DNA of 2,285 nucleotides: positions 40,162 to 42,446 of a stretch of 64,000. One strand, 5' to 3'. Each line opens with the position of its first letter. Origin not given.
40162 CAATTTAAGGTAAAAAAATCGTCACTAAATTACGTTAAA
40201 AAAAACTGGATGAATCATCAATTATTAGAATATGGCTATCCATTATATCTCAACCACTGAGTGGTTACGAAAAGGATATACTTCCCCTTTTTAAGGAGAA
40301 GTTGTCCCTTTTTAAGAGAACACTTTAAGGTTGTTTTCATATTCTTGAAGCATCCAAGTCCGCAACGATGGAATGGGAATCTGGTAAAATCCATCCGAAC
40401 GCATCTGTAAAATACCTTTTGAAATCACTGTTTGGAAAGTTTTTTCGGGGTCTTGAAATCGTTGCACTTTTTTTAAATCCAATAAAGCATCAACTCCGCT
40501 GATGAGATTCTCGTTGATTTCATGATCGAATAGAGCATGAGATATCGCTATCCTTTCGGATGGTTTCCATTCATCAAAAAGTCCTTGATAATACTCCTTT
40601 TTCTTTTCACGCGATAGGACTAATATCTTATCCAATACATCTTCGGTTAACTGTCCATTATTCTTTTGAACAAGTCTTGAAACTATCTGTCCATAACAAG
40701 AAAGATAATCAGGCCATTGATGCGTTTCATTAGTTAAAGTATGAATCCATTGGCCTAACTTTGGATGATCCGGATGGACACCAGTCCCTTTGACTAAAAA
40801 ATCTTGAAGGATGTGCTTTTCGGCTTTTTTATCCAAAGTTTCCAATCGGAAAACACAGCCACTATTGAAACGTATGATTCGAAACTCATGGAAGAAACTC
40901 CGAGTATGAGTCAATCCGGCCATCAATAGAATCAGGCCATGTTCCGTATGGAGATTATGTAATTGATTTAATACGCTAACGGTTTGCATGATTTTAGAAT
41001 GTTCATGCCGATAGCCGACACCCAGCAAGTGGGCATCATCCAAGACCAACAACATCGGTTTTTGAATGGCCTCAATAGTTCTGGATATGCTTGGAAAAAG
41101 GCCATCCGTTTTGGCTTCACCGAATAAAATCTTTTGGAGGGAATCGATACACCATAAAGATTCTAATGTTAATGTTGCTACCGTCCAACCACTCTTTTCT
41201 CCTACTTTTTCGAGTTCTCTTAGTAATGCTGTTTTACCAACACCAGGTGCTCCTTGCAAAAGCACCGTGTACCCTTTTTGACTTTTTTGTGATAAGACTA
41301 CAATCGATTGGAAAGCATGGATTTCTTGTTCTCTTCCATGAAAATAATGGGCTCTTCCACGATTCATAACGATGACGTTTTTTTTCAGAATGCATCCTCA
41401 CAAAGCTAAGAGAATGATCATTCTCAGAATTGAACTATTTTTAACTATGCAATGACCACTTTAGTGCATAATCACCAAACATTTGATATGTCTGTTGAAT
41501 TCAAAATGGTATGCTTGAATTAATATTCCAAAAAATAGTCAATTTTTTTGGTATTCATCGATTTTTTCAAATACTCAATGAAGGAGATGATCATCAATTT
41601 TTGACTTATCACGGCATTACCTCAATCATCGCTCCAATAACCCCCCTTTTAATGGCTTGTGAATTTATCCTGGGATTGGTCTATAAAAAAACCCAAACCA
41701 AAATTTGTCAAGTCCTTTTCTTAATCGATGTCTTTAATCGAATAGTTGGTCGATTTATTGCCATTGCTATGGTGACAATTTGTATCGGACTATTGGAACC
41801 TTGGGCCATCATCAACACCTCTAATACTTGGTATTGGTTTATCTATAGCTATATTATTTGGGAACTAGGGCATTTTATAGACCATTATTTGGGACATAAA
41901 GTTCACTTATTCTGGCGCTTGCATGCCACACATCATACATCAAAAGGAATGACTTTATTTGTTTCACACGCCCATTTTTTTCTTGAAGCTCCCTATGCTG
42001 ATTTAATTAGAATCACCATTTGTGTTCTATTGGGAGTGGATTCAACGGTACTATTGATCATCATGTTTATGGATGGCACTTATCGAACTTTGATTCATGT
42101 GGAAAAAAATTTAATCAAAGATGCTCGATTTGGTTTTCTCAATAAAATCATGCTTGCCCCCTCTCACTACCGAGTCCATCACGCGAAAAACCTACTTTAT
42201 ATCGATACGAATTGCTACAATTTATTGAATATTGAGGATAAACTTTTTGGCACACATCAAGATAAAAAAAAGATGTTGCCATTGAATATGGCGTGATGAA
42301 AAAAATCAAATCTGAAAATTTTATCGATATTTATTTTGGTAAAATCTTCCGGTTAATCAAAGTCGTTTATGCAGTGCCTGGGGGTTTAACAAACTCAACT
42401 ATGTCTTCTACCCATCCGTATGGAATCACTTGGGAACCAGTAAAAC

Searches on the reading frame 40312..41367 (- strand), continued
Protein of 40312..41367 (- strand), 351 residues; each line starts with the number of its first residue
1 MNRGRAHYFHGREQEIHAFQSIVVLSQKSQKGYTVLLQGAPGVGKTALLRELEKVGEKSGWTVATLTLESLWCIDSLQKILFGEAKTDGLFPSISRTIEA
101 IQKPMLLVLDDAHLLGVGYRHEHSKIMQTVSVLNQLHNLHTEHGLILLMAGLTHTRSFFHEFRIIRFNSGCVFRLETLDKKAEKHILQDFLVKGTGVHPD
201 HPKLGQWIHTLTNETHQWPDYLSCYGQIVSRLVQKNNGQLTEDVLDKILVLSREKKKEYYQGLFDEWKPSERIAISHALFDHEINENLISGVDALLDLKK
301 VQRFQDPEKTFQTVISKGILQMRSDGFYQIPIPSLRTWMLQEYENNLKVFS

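Call 41: fold_search(model_id=the predicted structure, library=pdb)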
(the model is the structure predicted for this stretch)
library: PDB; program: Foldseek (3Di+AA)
matches with E <= 10: 1583; with E <= 0.001: 491
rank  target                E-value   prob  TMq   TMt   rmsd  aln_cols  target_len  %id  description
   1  7jgr_G                2.1e-08  1.00  0.48  0.46  11.8       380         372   16  Structure of Drosophila ORC bound to DNA (84 bp) and Cdc6 (released 2020-09-09)
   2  4xgc_D                3.0e-08  1.00  0.50  0.41  12.9       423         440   13  Crystal structure of the eukaryotic origin recognition complex (released 2015-04-01)
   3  5uj7_C                5.3e-08  1.00  0.48  0.44  11.7       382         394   12  Structure of the active form of human Origin Recognition Complex ATPase motor module, complex subunitS 1, 4, 5 (released 2017-02-08)
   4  8s0e_D                5.3e-08  1.00  0.41  0.37  12.9       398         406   13  H. sapiens OCCM bound to double stranded DNA (released 2024-10-02)
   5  7jgr_E                5.3e-08  1.00  0.34  0.31  14.0       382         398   15  Structure of Drosophila ORC bound to DNA (84 bp) and Cdc6 (released 2020-09-09)
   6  7jk5_A                6.6e-08  1.00  0.47  0.43  11.8       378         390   12  Structure of Drosophila ORC bound to DNA (released 2020-09-09)
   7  7jgr_D                7.3e-08  1.00  0.48  0.40  12.3       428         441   11  Structure of Drosophila ORC bound to DNA (84 bp) and Cdc6 (released 2020-09-09)
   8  5uj7_D                8.5e-08  1.00  0.46  0.43  11.8       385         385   12  Structure of the active form of human Origin Recognition Complex ATPase motor module, complex subunitS 1, 4, 5 (released 2017-02-08)
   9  7cte_D                9.5e-08  1.00  0.48  0.42  11.7       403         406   13  Human Origin Recognition Complex, ORC2-5 (released 2021-01-06)
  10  1w5t_A                1.1e-07  1.00  0.53  0.49   8.3       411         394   12  Structure of the Aeropyrum Pernix ORC2 protein (ADPNP-ADP complexes) (released 2004-10-05)
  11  7jk6_E                1.6e-07  1.00  0.42  0.40  12.7       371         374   16  Structure of Drosophila ORC in the active conformation (released 2020-09-09)
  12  8rwv_A                2.2e-07  1.00  0.49  0.45  12.5       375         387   12  Human OCCM DNA licensing intermediate (released 2025-02-05)
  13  7jk6_D                2.2e-07  1.00  0.45  0.38  12.4       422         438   12  Structure of Drosophila ORC in the active conformation (released 2020-09-09)
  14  7jgr_A                2.3e-07  1.00  0.50  0.45  12.2       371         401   11  Structure of Drosophila ORC bound to DNA (84 bp) and Cdc6 (released 2020-09-09)
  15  7jk6_A                2.9e-07  1.00  0.46  0.44  11.5       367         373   10  Structure of Drosophila ORC in the active conformation (released 2020-09-09)
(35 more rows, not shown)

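Call 44: search_protein_families(library=pfam, proteins=[L013:7193-7723:+, L013:9523-10053:+, L017:5473-7785:+, L012:9677-11455:+, L005:9496-10917:+, L024:5383-6705:-, L004:6394-7638:-, L006:5622-7172:-, L015:6100-7851:+, L007:9549-10415:+], max_evalue=0.001)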
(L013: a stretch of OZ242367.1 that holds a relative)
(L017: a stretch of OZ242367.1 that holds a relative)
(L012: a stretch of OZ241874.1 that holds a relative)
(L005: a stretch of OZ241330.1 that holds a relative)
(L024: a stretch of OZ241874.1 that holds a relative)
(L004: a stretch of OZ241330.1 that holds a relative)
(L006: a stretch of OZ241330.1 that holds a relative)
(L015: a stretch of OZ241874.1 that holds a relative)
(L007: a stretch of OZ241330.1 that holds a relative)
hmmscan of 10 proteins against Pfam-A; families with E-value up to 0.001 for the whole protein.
L013:7193-7723:+ (176 aa): 0 families

L013:9523-10053:+ (176 aa): 0 families

L017:5473-7785:+ (770 aa): 1 family
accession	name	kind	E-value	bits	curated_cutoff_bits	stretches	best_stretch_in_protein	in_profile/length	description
PF14312.12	FG-GAP_2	-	2.2e-41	140.3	23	4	106-151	1-49/49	FG-GAP repeat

L012:9677-11455:+ (592 aa): 3 families
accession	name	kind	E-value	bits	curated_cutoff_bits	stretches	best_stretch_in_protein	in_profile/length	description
PF13517.12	FG-GAP_3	-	4.1e-40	136.6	26.9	4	61-123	1-60/61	FG-GAP-like repeat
PF07593.17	UnbV_ASPIC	-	2.8e-14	53.2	23.4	1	520-584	1-67/68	ASPIC and UnbV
PF01839.29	FG-GAP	-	5.7e-13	48.9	22.1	1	234-258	1-25/37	FG-GAP repeat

L005:9496-10917:+ (473 aa): 1 family
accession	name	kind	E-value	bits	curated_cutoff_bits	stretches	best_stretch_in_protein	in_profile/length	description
PF08757.17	CotH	-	4.3e-64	217.5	23.8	1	97-466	1-322/322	CotH kinase protein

L024:5383-6705:- (440 aa): 2 families
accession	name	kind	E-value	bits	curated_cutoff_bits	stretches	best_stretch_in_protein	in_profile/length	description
PF01548.23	DEDD_Tnp_IS110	-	1.5e-37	129.2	29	1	11-168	1-155/155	Transposase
PF02371.22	Transposase_20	-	4.9e-17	62.5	21.3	1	312-395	3-87/87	Transposase IS116/IS110/IS902 family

L004:6394-7638:- (414 aa): 1 family
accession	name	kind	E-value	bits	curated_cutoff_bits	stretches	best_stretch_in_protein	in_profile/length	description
PF07690.21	MFS_1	-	7.7e-34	117.6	33.4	1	13-355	2-334/347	Major Facilitator Superfamily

L006:5622-7172:- (516 aa): 1 family
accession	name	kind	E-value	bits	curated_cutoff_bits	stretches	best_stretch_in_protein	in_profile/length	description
PF02661.23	Fic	-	3.4e-12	47.5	24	1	390-462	21-93/93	Fic/DOC family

L015:6100-7851:+ (583 aa): 1 family
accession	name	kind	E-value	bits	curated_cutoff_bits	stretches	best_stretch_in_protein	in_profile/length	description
PF08238.18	Sel1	-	1.8e-114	370.6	30.7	12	210-245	1-36/36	Sel1 repeat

L007:9549-10415:+ (288 aa): 8 families
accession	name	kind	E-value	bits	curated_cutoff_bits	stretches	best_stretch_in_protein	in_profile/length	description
PF04542.20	Sigma70_r2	-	4.3e-19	68.5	24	1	54-123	1-70/71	Sigma-70 region 2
PF04539.22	Sigma70_r3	-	2.3e-18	66.5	25.3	1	135-208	3-76/78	Sigma-70 region 3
PF04545.22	Sigma70_r4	-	1.1e-17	63.7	24.1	1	223-274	2-49/50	Sigma-70, region 4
PF00140.25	Sigma70_r1_2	-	2.4e-12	47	22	1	17-49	2-34/34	Sigma-70 factor, region 1.2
PF08281.18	Sigma70_r4_2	-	2.4e-06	27.5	25.7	0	218-271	3-52/54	Sigma-70, region 4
PF04297.20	UPF0122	-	1.5e-05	25.6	22.7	0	218-272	12-60/101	Putative helix-turn-helix protein, YlxM / p13 like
PF13518.12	HTH_28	-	0.00018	21.9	25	0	244-276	11-47/52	Helix-turn-helix domain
PF21531.3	Rv2175c_wHTH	-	0.00049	20.5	27.1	0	244-265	14-35/57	DNA-binding protein Rv2175c, wHTH domain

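Call 57: search_protein_representatives(alignment_id=A1)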
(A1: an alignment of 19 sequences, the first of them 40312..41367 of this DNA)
Query: 19 sequences, 398 profile positions. Proteins with E-value up to 0.001 (for the whole library): 2811; up to 1e-10: 1230; up to 1e-30: 286. The best 150 are listed.
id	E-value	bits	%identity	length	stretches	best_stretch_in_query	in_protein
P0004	7.3e-176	601.2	-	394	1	1-389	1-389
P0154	2.4e-146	504.1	-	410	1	1-395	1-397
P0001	1.5e-139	481.7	-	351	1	11-379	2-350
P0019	3.5e-127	441.0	-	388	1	8-371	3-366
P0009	2.4e-121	421.7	-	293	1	1-291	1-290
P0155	6.5e-119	413.7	-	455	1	4-386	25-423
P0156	2.8e-116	405.1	-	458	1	5-398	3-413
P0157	3.5e-114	398.1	-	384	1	6-370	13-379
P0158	3.1e-113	395.0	-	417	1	6-377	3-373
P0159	3.7e-113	394.8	-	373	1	10-374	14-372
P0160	1.7e-110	386.1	-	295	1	108-394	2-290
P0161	5.2e-110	384.4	-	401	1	8-375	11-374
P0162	5.4e-109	381.1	-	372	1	7-372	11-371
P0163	3.7e-108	378.3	-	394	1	9-373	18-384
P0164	1.8e-107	376.0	-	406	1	6-380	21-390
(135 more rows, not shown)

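Call 58: find_related_loci(query=A1, collection=viral_contigs, flank=8000)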
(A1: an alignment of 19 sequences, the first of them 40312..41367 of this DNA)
Query A1 (351 aa) in viral_contigs; peptide patterns used: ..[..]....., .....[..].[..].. (x = any residue, [..] = any of these).
299 stretches matched a pattern; 3 encode a relative of the query (tblastn E <= 1e-3); 3 distinct loci.
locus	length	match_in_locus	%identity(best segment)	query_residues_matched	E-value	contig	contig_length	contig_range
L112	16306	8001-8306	24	34-150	7e-7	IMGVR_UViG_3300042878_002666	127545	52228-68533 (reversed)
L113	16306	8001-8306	24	34-150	7e-7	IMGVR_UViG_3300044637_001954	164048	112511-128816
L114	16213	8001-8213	32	31-111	2e-5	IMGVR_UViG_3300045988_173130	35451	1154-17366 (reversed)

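Call 87: search_protein_families(library=phrogs, proteins=[window:40312-41367:-], max_evalue=0.01)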
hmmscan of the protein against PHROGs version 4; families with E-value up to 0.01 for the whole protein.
window:40312-41367:- (351 aa): 2 families
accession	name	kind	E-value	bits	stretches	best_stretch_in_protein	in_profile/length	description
phrog_296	-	integration and excision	0.00013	21.8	1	24-147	310-421/626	DNA transposition protein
phrog_4871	-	other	0.00076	19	1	6-58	191-239/764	ATP-dependent protease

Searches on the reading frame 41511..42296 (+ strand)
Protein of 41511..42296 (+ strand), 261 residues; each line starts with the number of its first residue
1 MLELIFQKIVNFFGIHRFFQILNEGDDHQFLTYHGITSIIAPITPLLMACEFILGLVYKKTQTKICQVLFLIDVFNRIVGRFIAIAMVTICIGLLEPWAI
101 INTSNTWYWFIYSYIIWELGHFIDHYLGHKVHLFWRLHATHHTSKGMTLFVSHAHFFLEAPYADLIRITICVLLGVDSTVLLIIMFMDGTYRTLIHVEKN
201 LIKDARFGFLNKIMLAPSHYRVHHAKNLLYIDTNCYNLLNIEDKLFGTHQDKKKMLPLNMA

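Call 18: search_protein_families(library=pfam, proteins=[window:41511-42296:+], max_evalue=0.001)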
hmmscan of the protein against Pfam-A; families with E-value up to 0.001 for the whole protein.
window:41511-42296:+ (261 aa): 1 family
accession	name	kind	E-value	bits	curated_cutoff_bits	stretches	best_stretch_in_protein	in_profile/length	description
PF04116.19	FA_hydroxylase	-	6.2e-15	56.2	31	1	112-248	3-132/132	Fatty acid hydroxylase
